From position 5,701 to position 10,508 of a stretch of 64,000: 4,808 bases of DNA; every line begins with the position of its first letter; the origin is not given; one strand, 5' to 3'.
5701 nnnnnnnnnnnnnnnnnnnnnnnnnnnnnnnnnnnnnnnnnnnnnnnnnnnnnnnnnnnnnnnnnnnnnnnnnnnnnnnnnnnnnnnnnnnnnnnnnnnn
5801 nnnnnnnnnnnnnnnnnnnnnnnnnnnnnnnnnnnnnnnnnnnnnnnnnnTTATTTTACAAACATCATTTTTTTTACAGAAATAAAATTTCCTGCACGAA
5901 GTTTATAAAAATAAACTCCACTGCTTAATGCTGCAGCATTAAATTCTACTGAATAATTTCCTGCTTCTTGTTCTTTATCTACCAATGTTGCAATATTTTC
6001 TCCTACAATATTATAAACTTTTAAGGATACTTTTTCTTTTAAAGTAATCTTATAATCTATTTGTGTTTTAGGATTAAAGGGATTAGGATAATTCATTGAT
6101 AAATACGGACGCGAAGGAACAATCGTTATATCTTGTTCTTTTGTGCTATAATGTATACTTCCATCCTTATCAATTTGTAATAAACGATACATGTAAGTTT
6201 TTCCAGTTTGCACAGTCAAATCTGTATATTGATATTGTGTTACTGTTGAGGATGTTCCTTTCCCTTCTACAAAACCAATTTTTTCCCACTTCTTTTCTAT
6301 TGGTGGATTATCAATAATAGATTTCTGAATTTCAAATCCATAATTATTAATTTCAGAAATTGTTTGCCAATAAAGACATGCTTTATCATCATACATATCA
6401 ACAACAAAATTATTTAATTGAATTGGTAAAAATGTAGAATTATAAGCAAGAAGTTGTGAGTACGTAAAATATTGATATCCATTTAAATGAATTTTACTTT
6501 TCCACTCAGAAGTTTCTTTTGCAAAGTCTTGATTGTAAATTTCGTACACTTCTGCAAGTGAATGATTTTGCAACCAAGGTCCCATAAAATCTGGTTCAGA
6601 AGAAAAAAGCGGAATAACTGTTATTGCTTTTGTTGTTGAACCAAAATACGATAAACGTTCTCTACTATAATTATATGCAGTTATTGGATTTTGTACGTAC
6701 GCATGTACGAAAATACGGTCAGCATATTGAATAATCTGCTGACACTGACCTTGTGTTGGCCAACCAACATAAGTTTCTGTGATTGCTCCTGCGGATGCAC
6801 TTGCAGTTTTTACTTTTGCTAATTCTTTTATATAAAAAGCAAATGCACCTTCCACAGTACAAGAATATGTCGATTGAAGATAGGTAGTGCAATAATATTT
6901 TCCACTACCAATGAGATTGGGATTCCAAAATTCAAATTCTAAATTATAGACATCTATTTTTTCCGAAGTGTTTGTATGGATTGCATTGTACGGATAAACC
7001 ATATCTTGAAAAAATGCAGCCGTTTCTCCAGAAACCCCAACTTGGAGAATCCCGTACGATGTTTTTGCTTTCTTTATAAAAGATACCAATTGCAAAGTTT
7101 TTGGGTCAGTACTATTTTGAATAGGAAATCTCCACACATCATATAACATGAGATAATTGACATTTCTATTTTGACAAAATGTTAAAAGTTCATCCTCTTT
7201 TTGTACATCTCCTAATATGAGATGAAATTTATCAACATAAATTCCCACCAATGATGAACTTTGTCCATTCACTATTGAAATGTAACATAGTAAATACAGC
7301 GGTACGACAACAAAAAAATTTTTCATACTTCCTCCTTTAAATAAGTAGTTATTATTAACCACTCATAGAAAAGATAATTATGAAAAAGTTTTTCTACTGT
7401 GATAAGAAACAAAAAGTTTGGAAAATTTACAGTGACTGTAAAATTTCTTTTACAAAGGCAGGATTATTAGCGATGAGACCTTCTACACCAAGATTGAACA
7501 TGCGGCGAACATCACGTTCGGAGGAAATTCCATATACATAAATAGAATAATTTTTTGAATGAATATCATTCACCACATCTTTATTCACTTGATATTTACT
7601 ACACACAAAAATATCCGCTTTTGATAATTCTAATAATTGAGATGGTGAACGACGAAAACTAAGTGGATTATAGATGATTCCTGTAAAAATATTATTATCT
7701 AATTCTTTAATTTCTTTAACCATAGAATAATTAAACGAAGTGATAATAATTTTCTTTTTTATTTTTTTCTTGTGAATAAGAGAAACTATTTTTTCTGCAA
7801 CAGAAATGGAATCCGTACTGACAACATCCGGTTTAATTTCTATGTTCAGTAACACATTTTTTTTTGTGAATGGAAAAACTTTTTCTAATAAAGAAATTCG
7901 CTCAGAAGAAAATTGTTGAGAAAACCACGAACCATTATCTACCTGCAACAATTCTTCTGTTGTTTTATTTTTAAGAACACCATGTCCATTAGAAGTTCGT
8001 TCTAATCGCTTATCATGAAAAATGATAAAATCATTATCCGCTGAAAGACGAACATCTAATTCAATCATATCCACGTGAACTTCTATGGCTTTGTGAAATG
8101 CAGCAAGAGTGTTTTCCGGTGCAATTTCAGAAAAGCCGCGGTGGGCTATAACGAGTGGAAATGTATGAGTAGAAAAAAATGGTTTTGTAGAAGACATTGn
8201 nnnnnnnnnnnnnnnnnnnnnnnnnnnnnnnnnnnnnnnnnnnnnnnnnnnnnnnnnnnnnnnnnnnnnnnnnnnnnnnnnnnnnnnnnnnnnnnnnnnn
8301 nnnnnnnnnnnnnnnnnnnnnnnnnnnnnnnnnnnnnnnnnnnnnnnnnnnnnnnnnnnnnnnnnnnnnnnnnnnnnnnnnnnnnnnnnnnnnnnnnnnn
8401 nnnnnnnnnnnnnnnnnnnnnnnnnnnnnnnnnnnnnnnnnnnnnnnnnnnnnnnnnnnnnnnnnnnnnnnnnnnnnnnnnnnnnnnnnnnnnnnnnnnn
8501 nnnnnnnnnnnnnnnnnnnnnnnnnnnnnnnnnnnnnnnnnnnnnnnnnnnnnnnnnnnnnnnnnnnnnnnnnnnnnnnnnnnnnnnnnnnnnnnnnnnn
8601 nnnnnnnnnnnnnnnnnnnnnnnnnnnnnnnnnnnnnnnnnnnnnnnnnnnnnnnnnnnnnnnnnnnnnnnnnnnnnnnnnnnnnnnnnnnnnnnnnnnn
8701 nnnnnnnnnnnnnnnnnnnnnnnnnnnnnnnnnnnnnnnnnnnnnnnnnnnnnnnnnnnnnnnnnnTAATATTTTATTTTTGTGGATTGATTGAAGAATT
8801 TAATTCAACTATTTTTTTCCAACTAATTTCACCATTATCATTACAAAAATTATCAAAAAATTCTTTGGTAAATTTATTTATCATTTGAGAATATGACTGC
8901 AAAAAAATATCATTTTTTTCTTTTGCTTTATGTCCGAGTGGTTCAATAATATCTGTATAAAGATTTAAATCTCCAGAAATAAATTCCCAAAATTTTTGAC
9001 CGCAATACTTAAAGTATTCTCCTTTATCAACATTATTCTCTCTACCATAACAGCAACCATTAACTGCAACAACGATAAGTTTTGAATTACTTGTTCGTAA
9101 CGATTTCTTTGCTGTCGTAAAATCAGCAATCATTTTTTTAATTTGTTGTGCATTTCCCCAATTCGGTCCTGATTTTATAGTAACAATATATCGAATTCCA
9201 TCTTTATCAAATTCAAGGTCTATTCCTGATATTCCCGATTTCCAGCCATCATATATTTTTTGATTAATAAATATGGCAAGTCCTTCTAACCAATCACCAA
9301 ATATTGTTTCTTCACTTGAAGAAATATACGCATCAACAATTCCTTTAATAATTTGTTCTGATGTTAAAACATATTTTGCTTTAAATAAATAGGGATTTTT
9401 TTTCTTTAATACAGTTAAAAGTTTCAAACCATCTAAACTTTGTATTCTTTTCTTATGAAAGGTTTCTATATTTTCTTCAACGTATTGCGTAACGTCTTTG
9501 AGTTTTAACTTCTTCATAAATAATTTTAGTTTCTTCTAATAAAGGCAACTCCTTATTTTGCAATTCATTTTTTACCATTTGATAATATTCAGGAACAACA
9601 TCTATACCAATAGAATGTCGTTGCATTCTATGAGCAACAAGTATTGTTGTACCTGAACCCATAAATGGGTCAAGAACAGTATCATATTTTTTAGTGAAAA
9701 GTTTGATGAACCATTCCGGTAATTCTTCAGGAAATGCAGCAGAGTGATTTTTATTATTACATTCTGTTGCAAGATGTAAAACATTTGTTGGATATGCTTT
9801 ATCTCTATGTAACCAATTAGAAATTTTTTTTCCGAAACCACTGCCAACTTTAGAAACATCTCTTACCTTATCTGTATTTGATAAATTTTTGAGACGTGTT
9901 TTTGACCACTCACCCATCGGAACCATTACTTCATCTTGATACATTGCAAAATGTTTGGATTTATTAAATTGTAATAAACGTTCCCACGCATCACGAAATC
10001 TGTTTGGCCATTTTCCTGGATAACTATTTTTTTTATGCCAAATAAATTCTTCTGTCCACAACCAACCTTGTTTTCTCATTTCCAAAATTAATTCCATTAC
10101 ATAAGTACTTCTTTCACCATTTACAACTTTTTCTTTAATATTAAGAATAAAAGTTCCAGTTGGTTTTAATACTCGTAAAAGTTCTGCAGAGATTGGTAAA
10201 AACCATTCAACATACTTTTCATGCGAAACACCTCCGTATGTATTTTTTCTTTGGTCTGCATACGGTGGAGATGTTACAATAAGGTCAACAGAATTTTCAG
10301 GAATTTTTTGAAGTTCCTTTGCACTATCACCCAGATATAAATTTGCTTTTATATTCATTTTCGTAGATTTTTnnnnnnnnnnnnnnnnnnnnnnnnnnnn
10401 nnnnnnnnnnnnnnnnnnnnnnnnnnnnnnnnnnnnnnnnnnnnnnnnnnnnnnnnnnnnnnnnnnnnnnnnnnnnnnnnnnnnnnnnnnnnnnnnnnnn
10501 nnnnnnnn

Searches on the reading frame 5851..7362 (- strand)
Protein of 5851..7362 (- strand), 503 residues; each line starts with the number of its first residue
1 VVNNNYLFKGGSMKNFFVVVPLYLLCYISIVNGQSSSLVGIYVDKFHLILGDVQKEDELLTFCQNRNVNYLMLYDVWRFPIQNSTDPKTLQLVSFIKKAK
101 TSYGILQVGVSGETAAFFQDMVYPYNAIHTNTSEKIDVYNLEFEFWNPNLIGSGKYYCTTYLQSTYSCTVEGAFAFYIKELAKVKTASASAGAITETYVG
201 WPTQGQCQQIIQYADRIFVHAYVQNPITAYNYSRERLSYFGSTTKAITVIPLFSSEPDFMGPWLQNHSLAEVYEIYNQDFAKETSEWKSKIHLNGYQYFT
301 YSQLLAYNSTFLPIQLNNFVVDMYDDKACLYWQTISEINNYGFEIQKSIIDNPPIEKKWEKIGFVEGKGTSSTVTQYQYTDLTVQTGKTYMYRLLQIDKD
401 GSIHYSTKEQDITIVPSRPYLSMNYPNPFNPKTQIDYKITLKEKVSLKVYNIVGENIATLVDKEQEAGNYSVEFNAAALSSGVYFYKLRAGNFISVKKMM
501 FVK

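Call 64: search_protein_families(library=pfam, max_evalue=1e-8, proteins=[window:5851-7362:-])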
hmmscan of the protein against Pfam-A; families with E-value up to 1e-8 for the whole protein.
window:5851-7362:- (503 aa): 1 family
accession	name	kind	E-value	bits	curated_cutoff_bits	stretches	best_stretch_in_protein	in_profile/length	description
PF18962.6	Por_Secre_tail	-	2e-10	41.2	27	1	425-499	2-73/75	Secretion system C-terminal sorting domain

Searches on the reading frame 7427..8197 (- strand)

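Call 64: search_protein_families(library=pfam, max_evalue=1e-8, proteins=[window:7427-8197:-])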
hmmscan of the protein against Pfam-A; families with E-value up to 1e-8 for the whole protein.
window:7427-8197:- (256 aa): 1 family
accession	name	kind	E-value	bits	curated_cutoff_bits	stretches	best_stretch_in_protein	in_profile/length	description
PF03009.23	GDPD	-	3.5e-40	139.1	23.6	1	19-246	1-242/244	Glycerophosphoryl diester phosphodiesterase family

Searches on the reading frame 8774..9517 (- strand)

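Call 65: search_protein_families(library=pfam, max_evalue=1e-8, proteins=[window:8774-9517:-])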
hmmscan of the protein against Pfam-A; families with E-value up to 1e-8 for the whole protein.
window:8774-9517:- (247 aa): 1 family
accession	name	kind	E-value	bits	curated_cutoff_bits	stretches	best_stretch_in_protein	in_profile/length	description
PF14511.12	RE_EcoO109I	-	3.1e-92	308.2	22.5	1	8-202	2-198/198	Type II restriction endonuclease EcoO109I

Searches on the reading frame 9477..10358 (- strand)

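Call 65: search_protein_families(library=pfam, max_evalue=1e-8, proteins=[window:9477-10358:-])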
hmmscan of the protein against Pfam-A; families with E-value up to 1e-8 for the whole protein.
window:9477-10358:- (293 aa): 1 family
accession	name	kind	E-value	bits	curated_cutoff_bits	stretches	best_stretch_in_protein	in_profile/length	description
PF01555.25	N6_N4_Mtase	-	2.5e-47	162.1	26.7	1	24-263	1-220/221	DNA methylase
